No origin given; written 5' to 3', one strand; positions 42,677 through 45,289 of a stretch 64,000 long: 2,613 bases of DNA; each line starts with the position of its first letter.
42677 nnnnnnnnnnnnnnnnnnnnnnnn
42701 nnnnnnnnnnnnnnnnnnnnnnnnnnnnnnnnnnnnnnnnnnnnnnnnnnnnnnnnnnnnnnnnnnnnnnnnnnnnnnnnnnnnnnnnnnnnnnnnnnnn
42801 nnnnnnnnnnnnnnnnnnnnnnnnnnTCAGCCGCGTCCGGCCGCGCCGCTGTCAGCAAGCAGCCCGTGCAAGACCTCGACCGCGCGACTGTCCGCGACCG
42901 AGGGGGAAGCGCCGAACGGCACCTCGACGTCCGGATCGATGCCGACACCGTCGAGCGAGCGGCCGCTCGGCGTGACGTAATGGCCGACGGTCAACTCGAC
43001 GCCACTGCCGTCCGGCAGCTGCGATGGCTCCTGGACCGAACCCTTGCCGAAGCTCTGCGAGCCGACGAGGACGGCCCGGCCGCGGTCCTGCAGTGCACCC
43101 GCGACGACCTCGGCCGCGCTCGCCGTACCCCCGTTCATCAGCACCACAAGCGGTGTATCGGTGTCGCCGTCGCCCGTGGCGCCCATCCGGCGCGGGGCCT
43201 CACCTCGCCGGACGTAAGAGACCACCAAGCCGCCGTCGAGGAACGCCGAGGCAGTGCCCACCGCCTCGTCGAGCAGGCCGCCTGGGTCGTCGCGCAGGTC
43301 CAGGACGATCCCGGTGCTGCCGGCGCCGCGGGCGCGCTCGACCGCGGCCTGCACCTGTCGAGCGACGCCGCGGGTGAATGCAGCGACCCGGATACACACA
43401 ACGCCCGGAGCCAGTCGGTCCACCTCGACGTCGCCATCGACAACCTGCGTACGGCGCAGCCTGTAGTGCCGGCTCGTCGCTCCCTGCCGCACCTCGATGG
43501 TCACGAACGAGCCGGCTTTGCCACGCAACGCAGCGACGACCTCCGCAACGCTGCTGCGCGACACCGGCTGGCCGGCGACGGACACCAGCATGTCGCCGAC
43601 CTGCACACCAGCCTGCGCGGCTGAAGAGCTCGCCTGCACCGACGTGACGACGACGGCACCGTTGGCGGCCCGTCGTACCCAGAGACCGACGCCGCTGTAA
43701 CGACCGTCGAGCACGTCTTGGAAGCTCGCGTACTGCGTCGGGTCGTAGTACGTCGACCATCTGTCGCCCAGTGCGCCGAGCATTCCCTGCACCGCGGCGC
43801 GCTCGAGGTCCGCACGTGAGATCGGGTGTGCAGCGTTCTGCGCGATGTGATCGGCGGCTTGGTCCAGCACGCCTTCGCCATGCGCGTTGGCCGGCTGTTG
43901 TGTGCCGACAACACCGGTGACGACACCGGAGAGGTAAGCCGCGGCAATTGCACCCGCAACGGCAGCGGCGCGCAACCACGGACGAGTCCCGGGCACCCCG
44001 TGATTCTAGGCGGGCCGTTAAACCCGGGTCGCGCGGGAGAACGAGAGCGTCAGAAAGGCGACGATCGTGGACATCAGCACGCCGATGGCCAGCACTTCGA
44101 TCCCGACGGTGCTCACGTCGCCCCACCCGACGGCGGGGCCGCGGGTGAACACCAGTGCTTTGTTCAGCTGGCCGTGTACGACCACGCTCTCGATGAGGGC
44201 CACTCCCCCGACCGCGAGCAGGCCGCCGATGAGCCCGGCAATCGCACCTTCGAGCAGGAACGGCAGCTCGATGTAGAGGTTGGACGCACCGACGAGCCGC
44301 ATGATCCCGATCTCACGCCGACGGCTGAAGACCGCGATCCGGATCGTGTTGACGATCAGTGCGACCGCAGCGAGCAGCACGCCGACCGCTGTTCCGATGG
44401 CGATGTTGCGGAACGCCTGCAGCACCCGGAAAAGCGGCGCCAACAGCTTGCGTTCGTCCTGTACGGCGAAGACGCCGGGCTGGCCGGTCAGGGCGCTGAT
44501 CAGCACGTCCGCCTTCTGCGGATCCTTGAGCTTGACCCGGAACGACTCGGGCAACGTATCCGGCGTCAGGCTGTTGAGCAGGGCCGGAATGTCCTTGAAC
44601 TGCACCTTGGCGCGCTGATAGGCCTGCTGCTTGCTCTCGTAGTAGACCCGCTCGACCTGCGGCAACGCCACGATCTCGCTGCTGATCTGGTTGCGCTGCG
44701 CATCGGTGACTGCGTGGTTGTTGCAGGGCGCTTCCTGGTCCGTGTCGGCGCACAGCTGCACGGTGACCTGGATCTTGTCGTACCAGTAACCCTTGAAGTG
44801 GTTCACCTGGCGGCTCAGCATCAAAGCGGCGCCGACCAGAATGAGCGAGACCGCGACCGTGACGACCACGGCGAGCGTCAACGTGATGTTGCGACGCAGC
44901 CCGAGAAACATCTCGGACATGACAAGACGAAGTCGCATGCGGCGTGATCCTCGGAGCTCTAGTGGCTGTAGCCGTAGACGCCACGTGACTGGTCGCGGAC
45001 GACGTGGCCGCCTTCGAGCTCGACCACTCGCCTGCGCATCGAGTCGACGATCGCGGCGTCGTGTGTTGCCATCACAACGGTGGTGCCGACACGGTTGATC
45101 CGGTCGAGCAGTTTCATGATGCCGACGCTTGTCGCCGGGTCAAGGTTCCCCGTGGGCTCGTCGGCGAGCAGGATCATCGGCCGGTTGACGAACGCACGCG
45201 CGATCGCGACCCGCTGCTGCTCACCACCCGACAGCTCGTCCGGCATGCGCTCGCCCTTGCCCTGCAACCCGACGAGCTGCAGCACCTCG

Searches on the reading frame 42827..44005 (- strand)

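Call 46: search_protein_families(library=pfam, proteins=[window:42827-44005:-], max_evalue=0.0001)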
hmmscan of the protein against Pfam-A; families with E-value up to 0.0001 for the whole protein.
window:42827-44005:- (392 aa): 5 families
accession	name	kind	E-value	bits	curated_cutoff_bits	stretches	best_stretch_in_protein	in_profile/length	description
PF03572.23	Peptidase_S41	-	1.8e-47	161.4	24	1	204-362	4-165/165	Peptidase family S41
PF17820.7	PDZ_6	-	3.5e-13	49.5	27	1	119-173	1-53/54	PDZ domain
PF00595.29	PDZ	-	8.7e-10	39.3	23.2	1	106-172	12-80/81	PDZ domain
PF13180.12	PDZ_2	-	7.4e-08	33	27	1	115-180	11-75/80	PDZ domain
PF14685.13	PDZ_Tricorn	-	2e-05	24.9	25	1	121-176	25-80/88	Tricorn protease PDZ domain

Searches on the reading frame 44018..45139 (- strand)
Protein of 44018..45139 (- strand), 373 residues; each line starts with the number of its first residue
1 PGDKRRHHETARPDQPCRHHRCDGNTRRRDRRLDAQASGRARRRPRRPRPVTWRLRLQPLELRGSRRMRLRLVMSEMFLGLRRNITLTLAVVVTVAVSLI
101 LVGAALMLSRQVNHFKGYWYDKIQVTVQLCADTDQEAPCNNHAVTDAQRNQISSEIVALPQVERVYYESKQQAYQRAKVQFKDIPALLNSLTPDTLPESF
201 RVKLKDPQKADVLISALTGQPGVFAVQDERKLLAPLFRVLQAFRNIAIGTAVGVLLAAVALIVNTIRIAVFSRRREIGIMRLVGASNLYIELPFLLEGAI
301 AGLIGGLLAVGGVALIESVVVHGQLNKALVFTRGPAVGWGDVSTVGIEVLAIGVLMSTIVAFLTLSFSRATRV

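Call 46: search_protein_families(library=pfam, proteins=[window:44018-45139:-], max_evalue=0.0001)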
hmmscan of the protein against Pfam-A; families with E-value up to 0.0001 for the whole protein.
window:44018-45139:- (373 aa): 2 families
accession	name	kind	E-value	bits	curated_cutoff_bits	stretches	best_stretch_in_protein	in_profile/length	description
PF18075.7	FtsX_ECD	-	7e-21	75.1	23.5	1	123-225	1-95/96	FtsX extracellular domain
PF02687.27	FtsX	-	2.6e-12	47.3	25.5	1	251-365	4-116/120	FtsX-like permease C-terminal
